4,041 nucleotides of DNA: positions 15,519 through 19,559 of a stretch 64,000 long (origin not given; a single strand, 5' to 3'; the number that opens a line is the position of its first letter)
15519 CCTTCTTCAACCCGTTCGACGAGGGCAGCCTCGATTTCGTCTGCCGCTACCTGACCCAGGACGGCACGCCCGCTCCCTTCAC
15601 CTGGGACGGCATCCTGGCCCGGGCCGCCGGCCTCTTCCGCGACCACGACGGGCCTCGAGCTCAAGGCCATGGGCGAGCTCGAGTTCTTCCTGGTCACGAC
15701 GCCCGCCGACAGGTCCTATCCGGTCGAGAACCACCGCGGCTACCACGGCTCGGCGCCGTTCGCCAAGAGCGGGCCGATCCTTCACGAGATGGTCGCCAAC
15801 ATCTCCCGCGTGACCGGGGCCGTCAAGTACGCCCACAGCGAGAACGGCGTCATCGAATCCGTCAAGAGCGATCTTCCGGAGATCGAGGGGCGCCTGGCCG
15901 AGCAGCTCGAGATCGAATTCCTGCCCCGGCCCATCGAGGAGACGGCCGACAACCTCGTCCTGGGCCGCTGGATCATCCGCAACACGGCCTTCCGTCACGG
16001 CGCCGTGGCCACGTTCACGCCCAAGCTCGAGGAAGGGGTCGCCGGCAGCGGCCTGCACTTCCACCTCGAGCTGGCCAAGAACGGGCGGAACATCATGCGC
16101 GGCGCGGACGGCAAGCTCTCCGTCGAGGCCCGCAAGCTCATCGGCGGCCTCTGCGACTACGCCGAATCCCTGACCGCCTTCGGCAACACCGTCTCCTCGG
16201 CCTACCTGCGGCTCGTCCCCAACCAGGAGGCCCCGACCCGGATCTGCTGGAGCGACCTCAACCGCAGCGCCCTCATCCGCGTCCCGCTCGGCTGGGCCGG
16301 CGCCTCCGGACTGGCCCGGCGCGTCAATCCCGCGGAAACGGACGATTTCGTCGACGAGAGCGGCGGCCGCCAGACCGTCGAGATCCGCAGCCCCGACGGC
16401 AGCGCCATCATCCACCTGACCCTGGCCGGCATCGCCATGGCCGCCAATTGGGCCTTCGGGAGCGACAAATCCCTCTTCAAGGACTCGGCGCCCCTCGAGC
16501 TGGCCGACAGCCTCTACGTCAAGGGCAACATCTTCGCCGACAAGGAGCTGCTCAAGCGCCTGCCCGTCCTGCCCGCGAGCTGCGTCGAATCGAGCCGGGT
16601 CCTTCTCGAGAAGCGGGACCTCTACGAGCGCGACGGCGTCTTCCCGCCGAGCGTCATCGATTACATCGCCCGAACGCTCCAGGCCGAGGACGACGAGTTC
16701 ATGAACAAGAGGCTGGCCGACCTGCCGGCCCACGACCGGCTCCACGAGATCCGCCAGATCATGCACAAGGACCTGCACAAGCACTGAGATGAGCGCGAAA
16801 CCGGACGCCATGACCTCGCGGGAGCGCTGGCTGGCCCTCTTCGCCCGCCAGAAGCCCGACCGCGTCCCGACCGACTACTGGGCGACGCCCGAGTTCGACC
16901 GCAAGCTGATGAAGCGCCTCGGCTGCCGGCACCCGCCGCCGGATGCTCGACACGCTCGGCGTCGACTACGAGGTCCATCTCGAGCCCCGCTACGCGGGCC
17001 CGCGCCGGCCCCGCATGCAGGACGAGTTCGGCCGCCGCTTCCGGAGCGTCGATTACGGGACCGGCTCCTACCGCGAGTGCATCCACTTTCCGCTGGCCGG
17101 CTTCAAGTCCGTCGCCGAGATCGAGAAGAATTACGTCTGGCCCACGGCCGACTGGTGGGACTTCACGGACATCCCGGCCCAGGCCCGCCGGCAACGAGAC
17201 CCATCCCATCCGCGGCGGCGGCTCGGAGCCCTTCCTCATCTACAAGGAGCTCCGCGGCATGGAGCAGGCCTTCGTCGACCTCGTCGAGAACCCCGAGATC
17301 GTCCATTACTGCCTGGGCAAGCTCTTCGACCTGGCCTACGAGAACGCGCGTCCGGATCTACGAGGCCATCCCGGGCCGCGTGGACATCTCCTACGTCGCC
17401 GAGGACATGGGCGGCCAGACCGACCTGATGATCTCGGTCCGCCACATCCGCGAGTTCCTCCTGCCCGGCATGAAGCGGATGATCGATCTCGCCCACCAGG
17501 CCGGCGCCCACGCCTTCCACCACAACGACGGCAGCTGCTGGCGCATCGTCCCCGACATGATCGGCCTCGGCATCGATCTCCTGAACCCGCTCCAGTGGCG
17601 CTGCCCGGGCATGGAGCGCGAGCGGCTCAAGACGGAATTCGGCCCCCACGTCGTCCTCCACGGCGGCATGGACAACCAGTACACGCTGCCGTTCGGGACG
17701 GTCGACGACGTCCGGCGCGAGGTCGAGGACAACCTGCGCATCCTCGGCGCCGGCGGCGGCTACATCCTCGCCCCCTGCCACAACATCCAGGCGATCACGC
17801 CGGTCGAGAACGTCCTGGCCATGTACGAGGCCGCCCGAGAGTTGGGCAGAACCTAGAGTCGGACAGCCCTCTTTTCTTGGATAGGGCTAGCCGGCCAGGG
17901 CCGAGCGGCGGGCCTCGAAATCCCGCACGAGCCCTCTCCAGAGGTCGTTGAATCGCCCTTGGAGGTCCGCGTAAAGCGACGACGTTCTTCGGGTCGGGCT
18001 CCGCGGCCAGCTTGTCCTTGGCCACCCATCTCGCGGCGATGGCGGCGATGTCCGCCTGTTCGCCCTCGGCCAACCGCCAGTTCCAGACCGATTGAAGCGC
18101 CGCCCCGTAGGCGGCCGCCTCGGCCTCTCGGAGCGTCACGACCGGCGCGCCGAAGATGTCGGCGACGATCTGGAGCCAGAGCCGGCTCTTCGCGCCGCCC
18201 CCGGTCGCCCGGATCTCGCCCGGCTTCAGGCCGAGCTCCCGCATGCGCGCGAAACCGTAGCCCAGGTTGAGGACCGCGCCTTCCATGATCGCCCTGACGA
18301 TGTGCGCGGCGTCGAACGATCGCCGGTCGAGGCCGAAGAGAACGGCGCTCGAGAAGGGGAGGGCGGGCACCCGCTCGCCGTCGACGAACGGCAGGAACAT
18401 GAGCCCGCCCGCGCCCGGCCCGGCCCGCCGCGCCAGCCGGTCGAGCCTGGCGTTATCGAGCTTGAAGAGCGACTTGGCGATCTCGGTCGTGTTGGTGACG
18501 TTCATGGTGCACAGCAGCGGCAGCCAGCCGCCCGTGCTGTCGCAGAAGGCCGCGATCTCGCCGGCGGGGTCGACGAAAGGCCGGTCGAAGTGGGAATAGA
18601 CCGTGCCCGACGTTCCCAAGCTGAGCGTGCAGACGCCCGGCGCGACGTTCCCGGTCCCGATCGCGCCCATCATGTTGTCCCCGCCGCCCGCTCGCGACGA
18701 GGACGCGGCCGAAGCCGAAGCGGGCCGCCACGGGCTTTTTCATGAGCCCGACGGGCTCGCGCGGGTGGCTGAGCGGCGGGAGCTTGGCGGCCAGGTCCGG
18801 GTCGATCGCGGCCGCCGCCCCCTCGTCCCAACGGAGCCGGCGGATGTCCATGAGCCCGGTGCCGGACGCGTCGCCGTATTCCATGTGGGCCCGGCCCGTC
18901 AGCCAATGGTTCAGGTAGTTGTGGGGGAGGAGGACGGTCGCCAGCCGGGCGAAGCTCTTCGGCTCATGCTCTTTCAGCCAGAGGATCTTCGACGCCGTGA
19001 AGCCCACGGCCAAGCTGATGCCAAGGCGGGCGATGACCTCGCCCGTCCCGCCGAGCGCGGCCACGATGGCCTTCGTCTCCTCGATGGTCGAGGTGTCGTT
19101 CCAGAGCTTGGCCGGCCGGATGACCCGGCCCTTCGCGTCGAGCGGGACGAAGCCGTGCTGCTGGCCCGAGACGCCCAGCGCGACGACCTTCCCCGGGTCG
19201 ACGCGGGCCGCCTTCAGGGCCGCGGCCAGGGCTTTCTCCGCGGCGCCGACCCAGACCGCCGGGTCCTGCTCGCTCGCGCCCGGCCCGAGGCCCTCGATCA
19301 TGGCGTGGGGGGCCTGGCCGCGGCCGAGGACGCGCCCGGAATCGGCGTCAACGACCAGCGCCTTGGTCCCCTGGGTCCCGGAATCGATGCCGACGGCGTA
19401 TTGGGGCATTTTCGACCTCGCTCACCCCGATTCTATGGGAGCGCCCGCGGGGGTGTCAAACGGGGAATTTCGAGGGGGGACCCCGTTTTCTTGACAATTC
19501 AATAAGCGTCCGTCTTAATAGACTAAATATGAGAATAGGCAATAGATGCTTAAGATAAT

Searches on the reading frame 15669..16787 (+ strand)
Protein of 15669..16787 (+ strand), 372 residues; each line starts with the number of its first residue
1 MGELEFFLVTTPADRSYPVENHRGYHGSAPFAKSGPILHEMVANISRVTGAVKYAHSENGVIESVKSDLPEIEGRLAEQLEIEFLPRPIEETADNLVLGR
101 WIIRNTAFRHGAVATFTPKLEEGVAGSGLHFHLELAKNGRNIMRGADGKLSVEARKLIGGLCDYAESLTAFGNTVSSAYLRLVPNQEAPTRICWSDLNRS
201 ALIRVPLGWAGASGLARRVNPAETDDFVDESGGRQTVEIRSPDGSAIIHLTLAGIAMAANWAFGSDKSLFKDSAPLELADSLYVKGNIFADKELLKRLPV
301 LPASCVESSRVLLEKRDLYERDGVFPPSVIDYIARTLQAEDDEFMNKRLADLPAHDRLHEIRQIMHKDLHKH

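Call 11: search_protein_families(library=pfam, proteins=[window:15669-16787:+])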
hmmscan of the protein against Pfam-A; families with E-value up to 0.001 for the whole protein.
window:15669-16787:+ (372 aa): 1 family
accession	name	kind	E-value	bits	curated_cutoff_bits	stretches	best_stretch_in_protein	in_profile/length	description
PF00120.29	Gln-synt_C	-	1.5e-42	146.4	24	1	3-344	27-332/344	Glutamine synthetase, catalytic domain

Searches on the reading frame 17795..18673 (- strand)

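Call 11: search_protein_families(library=pfam, proteins=[window:17795-18673:-])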
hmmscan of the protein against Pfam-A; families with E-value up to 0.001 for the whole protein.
window:17795-18673:- (292 aa): 1 family
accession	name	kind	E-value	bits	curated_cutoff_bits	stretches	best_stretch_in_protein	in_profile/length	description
PF02782.22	FGGY_C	-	1.2e-24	87.7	27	1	48-198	51-197/198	FGGY family of carbohydrate kinases, C-terminal domain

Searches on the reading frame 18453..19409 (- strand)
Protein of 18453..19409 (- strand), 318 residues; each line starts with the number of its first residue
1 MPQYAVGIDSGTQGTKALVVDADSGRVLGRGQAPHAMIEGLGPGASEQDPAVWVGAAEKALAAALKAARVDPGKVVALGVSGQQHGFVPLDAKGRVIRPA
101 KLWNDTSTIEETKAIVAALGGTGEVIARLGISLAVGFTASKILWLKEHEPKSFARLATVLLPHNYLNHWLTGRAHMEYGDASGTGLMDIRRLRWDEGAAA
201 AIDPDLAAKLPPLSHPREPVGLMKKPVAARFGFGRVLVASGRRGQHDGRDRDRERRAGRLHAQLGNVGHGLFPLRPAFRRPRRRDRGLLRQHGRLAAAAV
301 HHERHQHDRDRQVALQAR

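Call 11: search_protein_families(library=pfam, proteins=[window:18453-19409:-])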
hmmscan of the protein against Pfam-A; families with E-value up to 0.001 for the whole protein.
window:18453-19409:- (318 aa): 2 families
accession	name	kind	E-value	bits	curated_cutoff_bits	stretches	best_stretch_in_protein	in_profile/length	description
PF00370.27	FGGY_N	-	1.4e-52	179.2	28.8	1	4-241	1-235/245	FGGY family of carbohydrate kinases, N-terminal domain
PF01869.26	BcrAD_BadFG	-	0.00076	19.5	31.5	0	6-99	1-88/271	BadF/BadG/BcrA/BcrD ATPase family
